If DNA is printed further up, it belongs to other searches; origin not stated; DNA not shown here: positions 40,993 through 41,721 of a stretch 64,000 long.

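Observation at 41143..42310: HipA-like kinase-domain protein overlapping a small DUF3037-like protein: candidate toxin-antitoxin-like or signalling pair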

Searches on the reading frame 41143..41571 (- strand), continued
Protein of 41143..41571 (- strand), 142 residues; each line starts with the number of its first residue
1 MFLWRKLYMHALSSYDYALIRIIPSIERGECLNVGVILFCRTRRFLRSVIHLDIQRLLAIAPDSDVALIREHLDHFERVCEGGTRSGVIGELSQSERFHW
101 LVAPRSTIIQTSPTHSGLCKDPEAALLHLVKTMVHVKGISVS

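Call 74: fold_search(model_id=the predicted structure, library=viral)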
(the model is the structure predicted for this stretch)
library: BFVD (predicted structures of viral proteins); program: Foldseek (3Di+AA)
matches with E <= 10: 324; with E <= 0.001: 2
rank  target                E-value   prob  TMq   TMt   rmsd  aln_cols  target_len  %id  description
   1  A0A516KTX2            1.7e-04  1.00  0.58  0.32   5.6       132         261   17  (no name in the UniProt tables at hand)
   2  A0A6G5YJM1            1.7e-04  1.00  0.58  0.43   5.3       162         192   14  (no name in the UniProt tables at hand)
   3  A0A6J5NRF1            6.0e-03  1.00  0.61  0.65   3.5       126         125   12  Uncharacterized protein [uncultured Caudovirales phage]
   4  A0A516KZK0            7.7e-03  1.00  0.53  0.29   5.1       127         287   12  (no name in the UniProt tables at hand)
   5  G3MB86                1.3e-01  0.66  0.43  0.46   8.3       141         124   11  Gp16 [Bacillus phage G]
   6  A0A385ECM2            5.1e-01  0.23  0.38  0.43   6.8       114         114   13  Uncharacterized protein [Caulobacter phage CcrPW]
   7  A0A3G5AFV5            6.5e-01  0.08  0.28  0.12  17.4       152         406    9  Uncharacterized protein [Solivirus sp.]
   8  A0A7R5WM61            6.5e-01  0.04  0.15  0.08  16.5       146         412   12  Putative Bro-N domain-containing protein 15 [Diachasmimorpha longicaudata entomopoxvirus]
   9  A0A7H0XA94            8.3e-01  0.28  0.24  0.34   3.5        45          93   13  (no name in the UniProt tables at hand)
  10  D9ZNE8                1.0e+00  0.12  0.26  0.35   5.2        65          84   15  (no name in the UniProt tables at hand)
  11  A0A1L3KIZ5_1          1.1e+00  0.15  0.24  0.03   5.2        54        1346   17  Replicase polyprotein 1ab [Wenling nido-like virus 1]
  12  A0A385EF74            1.1e+00  0.07  0.18  0.21   8.4        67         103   12  Uncharacterized protein [Caulobacter phage CcrBL9]
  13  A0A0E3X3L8            1.1e+00  0.02  0.13  0.05  14.1       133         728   15  B102 [Rat cytomegalovirus (isolate England)]
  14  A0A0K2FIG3            1.2e+00  0.03  0.14  0.20  12.0        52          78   15  (no name in the UniProt tables at hand)
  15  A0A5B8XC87            1.3e+00  0.03  0.18  0.12  15.5       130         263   15  DNA topoisomerase (ATP-hydrolyzing) [African swine fever virus]
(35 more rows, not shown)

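Call 76: search_dna_similar(query=window:41143-41547:-, collection=phages, mode=protein, max_evalue=0.01, max_rows=20)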
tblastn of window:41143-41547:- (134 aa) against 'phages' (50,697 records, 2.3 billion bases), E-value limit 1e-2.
No match.

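Call 86: search_solved_structures(query=A4, max_evalue=10)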
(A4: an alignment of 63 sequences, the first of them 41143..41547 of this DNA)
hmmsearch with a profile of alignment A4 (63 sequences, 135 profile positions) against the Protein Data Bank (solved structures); distinct sequences matched with E-value up to 10: 0.

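Call 94: list_cluster_members(proteins=[P0001])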
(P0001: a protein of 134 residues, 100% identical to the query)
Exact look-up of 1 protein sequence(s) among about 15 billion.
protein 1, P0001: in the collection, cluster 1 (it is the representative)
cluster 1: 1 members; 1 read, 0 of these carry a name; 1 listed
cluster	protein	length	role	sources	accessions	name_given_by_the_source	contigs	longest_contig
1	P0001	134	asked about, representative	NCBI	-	-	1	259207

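Call 95: find_encoding_contigs(protein=P0001, flank=3000, max_places=2)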
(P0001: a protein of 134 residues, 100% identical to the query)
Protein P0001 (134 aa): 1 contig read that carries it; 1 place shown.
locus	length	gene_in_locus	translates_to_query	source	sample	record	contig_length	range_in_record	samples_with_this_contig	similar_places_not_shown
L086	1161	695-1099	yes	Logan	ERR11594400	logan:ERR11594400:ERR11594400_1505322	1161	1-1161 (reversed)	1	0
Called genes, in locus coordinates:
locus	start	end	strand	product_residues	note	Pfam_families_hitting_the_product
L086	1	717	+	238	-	?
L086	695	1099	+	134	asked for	PF11236:DUF3037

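Call 102: find_related_loci(query=A4, collection=metagenome_contigs, flank=3000)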
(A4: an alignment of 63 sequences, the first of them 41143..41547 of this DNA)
Query A4 (134 aa) in metagenome_contigs; peptide patterns used: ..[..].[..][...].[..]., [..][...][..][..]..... (x = any residue, [..] = any of these).
600 stretches matched a pattern (row limit reached: there are more); 586 encode a relative of the query (tblastn E <= 1e-3); the best 80 are kept; 80 distinct loci.
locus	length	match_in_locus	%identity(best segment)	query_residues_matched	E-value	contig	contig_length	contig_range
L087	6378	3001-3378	68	1-126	2e-58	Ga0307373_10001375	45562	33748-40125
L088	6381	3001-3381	66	1-127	1e-56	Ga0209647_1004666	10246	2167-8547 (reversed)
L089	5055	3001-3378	67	1-126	7e-55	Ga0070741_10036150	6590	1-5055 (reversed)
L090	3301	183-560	63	1-126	4e-54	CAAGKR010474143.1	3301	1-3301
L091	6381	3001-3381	69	1-127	6e-54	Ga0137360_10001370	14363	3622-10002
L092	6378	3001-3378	59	1-126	8e-51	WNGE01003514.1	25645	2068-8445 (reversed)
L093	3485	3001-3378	62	1-126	5e-51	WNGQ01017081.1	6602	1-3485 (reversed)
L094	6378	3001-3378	59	1-126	8e-51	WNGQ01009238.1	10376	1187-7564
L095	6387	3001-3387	60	3-131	4e-51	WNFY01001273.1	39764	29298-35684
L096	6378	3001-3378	60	1-126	1e-49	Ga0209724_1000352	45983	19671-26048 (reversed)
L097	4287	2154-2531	57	1-126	2e-48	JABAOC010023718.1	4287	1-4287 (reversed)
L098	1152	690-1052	61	5-128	3e-50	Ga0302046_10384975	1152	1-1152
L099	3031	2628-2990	60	6-126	2e-47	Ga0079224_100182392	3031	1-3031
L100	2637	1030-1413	54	1-128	2e-47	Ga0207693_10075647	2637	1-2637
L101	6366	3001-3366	57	5-126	4e-47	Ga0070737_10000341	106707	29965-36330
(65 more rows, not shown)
